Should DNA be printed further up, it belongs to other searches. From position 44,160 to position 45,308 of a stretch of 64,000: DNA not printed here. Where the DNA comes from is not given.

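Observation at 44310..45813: Stand-alone class III nucleotidyl cyclase paired with an MBL-fold hydrolase: a candidate cyclic-nucleotide signalling or defence module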

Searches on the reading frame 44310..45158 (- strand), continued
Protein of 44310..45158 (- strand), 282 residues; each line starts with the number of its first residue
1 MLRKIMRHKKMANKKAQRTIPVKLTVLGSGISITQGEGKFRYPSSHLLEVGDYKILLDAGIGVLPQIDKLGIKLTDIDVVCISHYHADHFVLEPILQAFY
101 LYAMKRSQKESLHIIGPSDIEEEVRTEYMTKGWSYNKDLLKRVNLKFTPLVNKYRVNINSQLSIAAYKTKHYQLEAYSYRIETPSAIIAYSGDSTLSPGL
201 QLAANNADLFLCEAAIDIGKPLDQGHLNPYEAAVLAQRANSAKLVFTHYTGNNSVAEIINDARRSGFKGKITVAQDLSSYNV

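Call 79: search_solved_structures(query=A6, max_evalue=0.00001, show_alignments=0)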
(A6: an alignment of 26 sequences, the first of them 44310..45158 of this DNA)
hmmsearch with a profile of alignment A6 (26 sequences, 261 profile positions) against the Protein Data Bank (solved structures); distinct sequences matched with E-value up to 0.00001: 21.
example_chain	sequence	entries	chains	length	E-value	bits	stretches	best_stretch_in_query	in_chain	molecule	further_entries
1zkp_A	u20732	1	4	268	2.1e-32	115.8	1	22-254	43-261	hypothetical protein BA1088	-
8gyg_A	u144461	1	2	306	1.8e-25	93.1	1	28-194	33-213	Arysulfatase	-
6kns_A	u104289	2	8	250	8.8e-25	90.8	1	1-254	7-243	Putative metal-dependent hydrolase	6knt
1y44_A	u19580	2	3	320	2.9e-19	72.7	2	163-233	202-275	Ribonuclease Z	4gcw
3zwf_A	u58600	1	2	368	1.5e-18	70.4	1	1-110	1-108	ZINC PHOSPHODIESTERASE ELAC PROTEIN 1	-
2fk6_A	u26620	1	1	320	1.2e-17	67.4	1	163-233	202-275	RIBONUCLEASE Z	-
2cbn_A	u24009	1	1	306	2.3e-17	66.6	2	164-236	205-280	RIBONUCLEASE Z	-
9ey0_E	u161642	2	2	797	3.7e-11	46.2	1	6-231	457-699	Zinc phosphodiesterase ELAC protein 2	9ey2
8z0p_A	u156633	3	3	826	4.1e-11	46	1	6-231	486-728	Zinc phosphodiesterase ELAC protein 2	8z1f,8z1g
8rr1_E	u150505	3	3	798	3.3e-10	43.1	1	6-231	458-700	Zinc phosphodiesterase ELAC protein 2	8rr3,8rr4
9ey1_E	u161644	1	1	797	1.7e-09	40.8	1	6-231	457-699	Zinc phosphodiesterase ELAC protein 2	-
8cbl_E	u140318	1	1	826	1.9e-09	40.6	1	6-231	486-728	Zinc phosphodiesterase ELAC protein 2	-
5mtz_A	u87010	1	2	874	4e-09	39.5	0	162-230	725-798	Ribonuclease Z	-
6j4n_A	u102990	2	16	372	6.6e-09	38.8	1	22-260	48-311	Metallo-beta-lactamases PNGM-1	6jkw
7bz3_A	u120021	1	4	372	4.2e-08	36.2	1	22-260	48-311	Metallo-beta-lactamase PNGM-1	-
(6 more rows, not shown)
